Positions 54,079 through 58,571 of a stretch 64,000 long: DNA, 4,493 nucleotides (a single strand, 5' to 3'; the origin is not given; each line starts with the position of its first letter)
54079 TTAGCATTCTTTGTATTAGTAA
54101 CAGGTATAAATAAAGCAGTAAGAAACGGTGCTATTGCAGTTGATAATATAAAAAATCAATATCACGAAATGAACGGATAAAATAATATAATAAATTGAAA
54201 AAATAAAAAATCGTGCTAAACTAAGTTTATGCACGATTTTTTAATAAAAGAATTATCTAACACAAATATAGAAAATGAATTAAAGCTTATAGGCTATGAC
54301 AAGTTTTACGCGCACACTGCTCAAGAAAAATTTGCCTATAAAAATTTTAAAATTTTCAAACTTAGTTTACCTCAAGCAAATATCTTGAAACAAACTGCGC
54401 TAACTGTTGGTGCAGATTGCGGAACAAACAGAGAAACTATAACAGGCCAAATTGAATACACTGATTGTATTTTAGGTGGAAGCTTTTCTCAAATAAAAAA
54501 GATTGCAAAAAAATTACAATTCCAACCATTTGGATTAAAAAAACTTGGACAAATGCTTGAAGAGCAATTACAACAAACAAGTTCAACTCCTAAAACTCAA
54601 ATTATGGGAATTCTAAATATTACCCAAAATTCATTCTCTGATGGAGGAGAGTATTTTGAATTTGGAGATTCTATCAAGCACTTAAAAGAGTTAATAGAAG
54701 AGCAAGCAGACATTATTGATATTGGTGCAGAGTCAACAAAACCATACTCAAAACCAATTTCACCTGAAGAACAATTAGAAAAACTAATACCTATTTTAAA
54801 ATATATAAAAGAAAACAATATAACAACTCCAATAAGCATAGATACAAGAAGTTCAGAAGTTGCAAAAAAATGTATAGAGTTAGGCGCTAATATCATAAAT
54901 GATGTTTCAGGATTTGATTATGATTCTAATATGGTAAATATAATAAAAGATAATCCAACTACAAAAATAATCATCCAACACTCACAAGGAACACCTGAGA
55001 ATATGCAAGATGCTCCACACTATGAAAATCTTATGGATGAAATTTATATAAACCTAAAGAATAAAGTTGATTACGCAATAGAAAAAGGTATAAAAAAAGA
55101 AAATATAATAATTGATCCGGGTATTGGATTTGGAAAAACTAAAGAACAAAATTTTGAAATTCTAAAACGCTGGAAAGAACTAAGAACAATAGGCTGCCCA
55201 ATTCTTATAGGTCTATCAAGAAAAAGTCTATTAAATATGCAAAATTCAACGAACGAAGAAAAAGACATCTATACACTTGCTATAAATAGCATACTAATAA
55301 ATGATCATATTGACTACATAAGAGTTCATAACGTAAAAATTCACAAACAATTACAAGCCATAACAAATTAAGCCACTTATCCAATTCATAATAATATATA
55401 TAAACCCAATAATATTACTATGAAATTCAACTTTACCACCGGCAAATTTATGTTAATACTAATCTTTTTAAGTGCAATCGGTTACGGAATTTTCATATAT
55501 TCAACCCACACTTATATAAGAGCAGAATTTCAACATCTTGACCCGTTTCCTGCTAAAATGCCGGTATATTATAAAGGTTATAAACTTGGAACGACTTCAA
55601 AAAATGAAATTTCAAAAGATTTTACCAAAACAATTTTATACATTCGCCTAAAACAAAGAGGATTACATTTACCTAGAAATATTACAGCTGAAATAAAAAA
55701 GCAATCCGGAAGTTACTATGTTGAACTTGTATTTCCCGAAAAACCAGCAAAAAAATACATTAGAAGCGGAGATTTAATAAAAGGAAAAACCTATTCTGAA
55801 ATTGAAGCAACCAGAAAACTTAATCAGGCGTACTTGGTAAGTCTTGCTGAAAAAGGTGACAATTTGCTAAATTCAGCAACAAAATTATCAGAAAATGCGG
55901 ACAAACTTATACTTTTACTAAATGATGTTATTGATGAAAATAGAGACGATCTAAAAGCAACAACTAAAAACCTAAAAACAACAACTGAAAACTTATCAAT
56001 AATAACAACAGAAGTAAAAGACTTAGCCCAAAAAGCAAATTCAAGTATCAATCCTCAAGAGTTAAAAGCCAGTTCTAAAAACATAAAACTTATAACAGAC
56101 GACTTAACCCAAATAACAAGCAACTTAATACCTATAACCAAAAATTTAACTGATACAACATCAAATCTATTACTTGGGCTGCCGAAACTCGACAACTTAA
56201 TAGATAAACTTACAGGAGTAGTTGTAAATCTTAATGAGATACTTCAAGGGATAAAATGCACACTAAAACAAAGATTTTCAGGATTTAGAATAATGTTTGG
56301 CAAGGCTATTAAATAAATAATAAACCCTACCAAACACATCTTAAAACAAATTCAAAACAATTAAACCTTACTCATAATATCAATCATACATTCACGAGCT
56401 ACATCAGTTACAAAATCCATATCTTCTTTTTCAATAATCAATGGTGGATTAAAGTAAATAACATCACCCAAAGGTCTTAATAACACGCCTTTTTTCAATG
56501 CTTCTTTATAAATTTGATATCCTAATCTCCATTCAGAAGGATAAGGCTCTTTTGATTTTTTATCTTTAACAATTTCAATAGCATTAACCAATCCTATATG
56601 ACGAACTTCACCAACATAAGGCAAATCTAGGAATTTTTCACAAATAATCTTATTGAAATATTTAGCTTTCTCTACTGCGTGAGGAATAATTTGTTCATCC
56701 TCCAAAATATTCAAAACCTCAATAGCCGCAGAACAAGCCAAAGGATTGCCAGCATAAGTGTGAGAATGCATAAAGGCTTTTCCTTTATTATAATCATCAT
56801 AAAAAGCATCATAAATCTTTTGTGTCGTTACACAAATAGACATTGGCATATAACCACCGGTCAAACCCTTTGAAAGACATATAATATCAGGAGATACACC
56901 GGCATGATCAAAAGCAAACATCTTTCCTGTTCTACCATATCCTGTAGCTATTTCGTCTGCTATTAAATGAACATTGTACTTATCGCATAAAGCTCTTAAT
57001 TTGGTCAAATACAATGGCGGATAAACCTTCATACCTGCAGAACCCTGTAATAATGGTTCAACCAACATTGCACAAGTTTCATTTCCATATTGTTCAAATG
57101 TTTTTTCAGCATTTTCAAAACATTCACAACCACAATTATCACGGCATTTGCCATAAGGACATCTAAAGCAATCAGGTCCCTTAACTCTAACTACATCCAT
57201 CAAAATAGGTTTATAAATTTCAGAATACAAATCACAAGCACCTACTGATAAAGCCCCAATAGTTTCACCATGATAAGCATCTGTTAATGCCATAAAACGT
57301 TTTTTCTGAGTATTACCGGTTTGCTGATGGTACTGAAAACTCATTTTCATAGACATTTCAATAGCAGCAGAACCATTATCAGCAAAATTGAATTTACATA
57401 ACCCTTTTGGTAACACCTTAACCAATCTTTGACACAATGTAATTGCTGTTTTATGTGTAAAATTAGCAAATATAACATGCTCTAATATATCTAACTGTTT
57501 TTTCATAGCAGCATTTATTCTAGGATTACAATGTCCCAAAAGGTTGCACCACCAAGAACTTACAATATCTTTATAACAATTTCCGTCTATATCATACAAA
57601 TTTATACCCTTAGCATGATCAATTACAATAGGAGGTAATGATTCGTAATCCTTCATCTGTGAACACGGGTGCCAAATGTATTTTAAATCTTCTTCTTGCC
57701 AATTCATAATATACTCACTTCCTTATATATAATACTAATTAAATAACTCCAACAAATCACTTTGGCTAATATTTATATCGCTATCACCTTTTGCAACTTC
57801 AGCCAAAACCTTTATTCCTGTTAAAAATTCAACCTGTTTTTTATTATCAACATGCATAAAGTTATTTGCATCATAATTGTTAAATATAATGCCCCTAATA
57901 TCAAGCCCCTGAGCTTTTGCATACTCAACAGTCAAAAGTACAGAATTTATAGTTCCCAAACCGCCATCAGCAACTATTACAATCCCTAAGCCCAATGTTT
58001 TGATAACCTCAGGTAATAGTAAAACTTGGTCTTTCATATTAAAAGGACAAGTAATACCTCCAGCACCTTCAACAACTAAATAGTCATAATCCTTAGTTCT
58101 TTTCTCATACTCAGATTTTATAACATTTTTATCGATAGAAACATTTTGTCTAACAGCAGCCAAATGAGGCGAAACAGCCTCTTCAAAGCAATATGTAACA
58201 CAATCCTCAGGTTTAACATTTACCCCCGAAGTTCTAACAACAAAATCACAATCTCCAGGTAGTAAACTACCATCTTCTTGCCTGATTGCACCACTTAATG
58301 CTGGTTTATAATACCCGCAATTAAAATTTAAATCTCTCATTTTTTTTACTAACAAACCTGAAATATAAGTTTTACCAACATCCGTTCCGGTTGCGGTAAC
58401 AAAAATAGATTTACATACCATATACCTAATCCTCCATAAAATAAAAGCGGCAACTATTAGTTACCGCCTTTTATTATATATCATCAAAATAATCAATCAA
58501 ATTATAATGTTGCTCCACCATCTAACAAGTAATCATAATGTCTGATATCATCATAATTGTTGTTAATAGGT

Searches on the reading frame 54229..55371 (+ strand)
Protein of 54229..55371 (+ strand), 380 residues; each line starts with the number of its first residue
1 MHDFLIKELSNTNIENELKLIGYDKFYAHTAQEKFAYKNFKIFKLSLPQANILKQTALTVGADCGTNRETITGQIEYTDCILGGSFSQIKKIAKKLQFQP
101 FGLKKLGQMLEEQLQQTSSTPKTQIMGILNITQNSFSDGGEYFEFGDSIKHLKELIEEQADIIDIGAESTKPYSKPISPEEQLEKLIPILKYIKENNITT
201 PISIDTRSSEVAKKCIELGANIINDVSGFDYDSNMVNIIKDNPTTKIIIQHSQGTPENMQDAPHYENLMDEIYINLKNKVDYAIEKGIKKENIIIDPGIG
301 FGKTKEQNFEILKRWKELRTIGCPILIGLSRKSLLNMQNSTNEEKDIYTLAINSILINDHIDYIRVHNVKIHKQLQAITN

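Call 8: search_protein_families(library=pfam, proteins=[window:54229-55371:+], max_evalue=0.001)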
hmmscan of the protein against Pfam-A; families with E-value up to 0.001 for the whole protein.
window:54229-55371:+ (380 aa): 1 family
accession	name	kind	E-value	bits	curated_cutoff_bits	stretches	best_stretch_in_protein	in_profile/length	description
PF00809.28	Pterin_bind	-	7.3e-69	232.5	25.5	1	126-367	1-244/244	Pterin binding enzyme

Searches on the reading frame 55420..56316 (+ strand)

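Call 8: search_protein_families(library=pfam, proteins=[window:55420-56316:+], max_evalue=0.001)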
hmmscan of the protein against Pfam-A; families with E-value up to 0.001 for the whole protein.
window:55420-56316:+ (298 aa): 1 family
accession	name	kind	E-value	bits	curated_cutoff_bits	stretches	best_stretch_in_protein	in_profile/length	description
PF02470.25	MlaD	-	0.00015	22.3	25.1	0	31-96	3-69/81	MlaD protein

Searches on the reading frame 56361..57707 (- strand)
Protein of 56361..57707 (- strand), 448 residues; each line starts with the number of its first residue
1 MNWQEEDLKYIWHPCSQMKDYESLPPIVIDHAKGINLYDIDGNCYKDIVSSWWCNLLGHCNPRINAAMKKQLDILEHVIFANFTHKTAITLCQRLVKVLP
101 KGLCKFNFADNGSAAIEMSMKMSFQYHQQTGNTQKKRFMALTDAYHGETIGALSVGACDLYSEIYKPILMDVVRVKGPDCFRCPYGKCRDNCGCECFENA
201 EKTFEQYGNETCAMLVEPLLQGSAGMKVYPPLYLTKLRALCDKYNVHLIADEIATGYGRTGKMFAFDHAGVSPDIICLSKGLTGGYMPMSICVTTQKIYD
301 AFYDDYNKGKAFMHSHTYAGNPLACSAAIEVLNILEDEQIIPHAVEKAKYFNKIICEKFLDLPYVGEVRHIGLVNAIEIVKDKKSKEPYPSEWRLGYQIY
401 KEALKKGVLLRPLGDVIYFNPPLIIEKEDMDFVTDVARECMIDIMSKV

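Call 9: search_protein_families(library=pfam, proteins=[window:56361-57707:-], max_evalue=0.001)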
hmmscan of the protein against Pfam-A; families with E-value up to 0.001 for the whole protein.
window:56361-57707:- (448 aa): 1 family
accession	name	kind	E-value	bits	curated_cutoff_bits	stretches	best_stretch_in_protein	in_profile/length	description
PF00202.27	Aminotran_3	-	3.7e-103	345.8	30.5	1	25-436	9-398/403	Aminotransferase class-III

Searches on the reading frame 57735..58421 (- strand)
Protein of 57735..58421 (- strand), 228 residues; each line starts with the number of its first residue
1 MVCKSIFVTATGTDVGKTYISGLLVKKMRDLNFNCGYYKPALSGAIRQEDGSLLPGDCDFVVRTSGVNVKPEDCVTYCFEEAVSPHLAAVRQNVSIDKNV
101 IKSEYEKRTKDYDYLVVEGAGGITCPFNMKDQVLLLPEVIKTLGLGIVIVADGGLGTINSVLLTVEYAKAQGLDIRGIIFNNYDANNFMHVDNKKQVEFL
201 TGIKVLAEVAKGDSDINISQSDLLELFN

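Call 9: search_protein_families(library=pfam, proteins=[window:57735-58421:-], max_evalue=0.001)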
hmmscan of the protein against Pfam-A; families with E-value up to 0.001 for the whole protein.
window:57735-58421:- (228 aa): 2 families
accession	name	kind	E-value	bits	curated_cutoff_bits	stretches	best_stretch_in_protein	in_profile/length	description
PF13500.12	AAA_26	-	1e-38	133.7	27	1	4-209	1-188/198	AAA domain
PF01656.29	CbiA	-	0.00014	22.2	25.4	1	6-213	1-113/125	CobQ/CobB/MinD/ParA nucleotide binding domain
